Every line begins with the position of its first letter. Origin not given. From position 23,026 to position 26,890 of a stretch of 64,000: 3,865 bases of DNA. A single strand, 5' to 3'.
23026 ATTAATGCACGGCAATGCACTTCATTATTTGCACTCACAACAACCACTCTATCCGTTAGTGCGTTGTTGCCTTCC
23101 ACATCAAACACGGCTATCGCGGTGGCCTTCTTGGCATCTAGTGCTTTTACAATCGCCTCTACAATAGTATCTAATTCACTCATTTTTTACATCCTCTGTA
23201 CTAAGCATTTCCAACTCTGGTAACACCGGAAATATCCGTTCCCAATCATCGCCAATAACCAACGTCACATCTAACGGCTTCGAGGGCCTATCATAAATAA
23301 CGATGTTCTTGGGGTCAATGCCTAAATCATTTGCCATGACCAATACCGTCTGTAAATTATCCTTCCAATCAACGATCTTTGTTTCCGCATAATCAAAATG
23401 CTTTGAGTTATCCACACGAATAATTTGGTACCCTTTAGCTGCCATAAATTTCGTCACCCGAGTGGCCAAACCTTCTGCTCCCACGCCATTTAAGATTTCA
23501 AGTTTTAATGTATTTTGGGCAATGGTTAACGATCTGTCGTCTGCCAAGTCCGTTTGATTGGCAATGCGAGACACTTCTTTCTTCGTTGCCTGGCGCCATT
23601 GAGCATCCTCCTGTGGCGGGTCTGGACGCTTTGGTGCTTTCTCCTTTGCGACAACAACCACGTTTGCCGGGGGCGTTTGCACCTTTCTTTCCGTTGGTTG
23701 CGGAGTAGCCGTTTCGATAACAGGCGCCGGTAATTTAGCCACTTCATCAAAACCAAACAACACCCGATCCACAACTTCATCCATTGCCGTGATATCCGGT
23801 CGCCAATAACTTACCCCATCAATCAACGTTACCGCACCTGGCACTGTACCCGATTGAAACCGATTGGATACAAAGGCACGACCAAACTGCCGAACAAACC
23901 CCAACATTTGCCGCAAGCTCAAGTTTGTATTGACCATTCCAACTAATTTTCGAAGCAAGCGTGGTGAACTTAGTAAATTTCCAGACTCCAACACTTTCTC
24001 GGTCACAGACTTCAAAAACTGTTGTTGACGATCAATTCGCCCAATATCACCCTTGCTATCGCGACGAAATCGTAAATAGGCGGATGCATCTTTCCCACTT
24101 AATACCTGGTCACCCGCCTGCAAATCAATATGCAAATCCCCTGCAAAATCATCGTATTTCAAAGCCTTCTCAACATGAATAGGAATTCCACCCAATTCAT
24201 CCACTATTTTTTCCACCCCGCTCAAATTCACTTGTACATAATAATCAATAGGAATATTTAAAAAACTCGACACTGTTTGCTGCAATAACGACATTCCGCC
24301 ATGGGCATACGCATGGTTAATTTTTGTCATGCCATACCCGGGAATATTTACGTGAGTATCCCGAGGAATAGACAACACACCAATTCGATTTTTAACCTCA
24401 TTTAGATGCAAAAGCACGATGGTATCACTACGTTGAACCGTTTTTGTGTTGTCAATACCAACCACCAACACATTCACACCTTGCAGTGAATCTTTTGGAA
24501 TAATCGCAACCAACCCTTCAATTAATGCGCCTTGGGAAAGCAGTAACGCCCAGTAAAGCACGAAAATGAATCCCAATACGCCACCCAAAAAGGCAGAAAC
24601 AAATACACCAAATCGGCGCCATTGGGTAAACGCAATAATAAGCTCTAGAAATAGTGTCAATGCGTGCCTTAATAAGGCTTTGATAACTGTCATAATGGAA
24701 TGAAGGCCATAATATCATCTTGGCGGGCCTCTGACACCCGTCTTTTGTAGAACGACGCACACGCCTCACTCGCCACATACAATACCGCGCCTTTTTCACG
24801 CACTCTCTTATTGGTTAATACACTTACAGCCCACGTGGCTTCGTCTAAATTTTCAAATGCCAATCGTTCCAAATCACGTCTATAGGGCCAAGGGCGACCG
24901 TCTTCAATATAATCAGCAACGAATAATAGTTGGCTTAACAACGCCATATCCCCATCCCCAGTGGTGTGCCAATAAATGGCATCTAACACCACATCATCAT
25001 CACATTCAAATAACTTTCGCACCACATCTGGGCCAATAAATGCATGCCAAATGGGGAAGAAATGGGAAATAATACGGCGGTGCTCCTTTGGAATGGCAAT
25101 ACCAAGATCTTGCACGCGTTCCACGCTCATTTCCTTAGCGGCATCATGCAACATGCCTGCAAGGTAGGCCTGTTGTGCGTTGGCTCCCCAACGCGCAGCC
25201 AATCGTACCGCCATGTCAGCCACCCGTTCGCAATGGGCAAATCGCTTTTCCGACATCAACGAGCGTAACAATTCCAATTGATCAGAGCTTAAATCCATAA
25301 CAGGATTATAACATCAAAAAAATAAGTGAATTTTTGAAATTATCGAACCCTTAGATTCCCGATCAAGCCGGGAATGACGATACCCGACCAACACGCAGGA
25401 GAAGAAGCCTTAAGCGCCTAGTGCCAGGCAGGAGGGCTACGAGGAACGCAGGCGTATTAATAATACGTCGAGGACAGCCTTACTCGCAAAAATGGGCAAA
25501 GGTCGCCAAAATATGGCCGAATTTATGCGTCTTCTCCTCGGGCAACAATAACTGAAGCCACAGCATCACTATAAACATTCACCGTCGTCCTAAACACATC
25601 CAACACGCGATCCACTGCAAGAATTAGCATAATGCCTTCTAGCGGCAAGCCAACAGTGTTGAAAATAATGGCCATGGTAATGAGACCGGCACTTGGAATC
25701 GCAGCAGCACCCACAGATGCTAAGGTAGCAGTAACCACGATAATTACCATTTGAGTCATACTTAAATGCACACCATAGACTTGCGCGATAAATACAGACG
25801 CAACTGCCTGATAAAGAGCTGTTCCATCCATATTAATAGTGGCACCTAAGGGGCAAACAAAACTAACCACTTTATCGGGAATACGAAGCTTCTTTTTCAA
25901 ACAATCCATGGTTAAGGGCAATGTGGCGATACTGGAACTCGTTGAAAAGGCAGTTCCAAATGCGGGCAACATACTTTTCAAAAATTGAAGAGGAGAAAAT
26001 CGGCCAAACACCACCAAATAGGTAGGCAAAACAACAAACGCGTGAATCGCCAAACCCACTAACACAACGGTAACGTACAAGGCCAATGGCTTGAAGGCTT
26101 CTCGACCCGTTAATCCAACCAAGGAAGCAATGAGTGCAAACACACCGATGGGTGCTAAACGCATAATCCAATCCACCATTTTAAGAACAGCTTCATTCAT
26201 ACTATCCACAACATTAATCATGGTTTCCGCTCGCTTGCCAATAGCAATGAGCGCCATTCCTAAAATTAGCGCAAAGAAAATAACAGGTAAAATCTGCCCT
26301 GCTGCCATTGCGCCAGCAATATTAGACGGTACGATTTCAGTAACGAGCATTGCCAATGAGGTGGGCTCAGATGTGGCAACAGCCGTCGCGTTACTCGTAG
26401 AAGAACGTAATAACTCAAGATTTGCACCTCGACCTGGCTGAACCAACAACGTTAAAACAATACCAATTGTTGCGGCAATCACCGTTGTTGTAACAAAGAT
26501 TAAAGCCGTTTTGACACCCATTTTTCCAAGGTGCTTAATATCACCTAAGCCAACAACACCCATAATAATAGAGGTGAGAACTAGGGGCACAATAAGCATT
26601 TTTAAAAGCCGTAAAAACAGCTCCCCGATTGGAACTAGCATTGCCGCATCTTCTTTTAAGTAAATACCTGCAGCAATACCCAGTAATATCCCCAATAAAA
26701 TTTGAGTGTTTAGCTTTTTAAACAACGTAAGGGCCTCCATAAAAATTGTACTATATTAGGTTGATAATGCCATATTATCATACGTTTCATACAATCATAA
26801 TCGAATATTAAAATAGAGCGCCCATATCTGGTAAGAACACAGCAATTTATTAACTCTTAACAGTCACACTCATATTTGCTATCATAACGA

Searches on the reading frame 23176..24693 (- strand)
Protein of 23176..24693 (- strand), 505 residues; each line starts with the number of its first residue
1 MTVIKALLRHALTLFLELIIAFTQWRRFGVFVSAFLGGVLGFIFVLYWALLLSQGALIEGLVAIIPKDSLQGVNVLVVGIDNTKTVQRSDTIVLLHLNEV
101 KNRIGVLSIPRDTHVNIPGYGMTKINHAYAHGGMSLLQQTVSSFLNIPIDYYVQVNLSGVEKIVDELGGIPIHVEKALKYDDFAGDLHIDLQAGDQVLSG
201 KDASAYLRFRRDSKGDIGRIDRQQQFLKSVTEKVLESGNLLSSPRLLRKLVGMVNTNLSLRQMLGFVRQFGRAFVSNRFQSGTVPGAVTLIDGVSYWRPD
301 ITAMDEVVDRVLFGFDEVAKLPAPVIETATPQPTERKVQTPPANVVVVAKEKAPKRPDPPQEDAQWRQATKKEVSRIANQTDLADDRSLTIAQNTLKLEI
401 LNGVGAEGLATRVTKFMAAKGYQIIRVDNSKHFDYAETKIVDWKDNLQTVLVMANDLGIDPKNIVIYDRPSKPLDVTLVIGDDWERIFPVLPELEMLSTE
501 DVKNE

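Call 24: search_protein_families(library=pfam, proteins=[window:23176-24693:-], max_evalue=0.001)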
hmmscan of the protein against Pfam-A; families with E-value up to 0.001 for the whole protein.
window:23176-24693:- (505 aa): 2 families
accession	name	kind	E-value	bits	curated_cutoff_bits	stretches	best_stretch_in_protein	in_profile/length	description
PF03816.19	LytR_cpsA_psr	-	6.2e-48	163.2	24.6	1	88-234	1-148/150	LytR_cpsA_psr family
PF13399.11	LytR_C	-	2.5e-09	38.4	22.2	1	396-484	2-86/86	LytR cell envelope-related transcriptional attenuator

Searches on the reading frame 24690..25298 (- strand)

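Call 24: search_protein_families(library=pfam, proteins=[window:24690-25298:-], max_evalue=0.001)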
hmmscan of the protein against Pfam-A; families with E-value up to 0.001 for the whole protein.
window:24690-25298:- (202 aa): 1 family
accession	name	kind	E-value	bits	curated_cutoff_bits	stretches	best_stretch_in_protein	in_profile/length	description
PF01966.28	HD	-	2.5e-12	47.5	22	1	19-132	1-114/116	HD domain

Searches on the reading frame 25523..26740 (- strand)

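Call 24: search_protein_families(library=pfam, proteins=[window:25523-26740:-], max_evalue=0.001)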
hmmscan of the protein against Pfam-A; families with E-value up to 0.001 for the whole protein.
window:25523-26740:- (405 aa): 1 family
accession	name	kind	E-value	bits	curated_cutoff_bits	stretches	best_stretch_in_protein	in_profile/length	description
PF00375.23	SDF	-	6.1e-133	444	27.9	1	10-401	1-386/387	Sodium:dicarboxylate symporter family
